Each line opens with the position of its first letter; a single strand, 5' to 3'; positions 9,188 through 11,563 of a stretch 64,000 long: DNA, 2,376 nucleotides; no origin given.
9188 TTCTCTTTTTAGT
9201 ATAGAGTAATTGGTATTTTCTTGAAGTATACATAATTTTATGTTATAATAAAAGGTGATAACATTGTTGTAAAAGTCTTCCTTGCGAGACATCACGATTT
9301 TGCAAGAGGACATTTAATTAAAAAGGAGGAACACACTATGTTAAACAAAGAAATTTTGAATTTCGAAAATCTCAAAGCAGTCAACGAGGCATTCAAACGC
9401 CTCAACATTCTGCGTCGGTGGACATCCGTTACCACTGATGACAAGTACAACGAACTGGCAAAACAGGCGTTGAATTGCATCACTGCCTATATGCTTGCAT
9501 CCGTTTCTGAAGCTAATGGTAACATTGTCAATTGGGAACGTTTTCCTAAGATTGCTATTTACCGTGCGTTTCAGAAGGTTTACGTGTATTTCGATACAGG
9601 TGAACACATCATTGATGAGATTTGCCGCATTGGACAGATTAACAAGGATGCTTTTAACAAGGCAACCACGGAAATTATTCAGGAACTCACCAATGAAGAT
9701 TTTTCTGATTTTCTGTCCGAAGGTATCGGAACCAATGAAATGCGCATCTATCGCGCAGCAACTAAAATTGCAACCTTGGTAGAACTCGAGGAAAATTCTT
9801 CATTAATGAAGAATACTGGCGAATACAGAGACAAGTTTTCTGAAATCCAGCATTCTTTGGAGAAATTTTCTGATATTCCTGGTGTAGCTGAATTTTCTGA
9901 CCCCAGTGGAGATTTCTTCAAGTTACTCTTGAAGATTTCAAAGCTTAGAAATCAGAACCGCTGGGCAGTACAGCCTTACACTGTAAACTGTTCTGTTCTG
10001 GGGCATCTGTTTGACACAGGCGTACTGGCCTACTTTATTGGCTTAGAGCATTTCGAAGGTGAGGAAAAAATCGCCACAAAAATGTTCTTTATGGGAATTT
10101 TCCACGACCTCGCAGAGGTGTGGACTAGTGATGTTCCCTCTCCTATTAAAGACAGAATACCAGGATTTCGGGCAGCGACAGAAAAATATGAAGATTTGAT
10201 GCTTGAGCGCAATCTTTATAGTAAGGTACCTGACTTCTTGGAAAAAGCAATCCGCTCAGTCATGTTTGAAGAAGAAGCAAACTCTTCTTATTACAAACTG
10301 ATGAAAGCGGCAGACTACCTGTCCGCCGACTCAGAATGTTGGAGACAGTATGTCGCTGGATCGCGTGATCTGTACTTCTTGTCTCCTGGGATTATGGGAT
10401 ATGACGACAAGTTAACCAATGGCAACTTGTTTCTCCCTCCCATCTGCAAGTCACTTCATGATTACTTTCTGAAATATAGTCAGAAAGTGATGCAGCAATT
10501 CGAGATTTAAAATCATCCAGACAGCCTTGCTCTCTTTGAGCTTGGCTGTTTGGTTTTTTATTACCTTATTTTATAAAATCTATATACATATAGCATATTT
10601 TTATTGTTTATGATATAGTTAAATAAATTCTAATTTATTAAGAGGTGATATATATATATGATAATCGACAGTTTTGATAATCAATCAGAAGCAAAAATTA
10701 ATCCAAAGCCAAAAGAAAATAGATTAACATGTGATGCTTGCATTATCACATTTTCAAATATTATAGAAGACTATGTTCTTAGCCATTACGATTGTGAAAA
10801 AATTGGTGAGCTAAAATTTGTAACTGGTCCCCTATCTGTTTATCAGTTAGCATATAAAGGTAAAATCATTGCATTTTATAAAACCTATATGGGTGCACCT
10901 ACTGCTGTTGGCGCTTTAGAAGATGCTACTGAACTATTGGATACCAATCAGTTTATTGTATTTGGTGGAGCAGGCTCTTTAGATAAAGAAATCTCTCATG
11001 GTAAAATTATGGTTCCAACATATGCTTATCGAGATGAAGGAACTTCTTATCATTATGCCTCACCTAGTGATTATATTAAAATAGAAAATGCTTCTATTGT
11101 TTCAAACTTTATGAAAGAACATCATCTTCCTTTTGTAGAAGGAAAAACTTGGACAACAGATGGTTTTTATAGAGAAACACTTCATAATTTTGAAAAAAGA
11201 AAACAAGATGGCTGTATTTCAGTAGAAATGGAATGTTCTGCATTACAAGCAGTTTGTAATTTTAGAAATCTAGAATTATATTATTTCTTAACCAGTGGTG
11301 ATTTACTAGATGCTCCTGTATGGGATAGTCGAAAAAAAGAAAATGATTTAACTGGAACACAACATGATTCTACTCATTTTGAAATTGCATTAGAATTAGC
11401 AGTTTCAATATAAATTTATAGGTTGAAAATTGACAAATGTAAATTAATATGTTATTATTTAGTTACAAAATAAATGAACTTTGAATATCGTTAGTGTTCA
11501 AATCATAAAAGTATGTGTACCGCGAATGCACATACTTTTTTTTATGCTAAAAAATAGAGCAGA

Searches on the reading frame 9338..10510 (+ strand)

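Call 65: search_protein_families(library=pfam, proteins=[window:9338-10510:+], max_evalue=0.00001)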
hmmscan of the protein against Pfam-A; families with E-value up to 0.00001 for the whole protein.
window:9338-10510:+ (390 aa): 2 families
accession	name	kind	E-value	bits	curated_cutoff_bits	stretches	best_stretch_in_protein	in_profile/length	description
PF12917.13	YfbR-like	-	5.4e-29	101.6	25.9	1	198-344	4-151/182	5'-deoxynucleotidase YfbR-like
PF13023.12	HD_3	-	7.6e-11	42.6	22.5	1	201-326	2-123/165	HD domain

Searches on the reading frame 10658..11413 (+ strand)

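Call 65: search_protein_families(library=pfam, proteins=[window:10658-11413:+], max_evalue=0.00001)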
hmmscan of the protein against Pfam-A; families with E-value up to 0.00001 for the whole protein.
window:10658-11413:+ (251 aa): 1 family
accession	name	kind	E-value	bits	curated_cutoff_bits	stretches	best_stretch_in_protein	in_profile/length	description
PF01048.26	PNP_UDP_1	-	8.6e-22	78.1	25.1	1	51-219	31-202/233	Phosphorylase superfamily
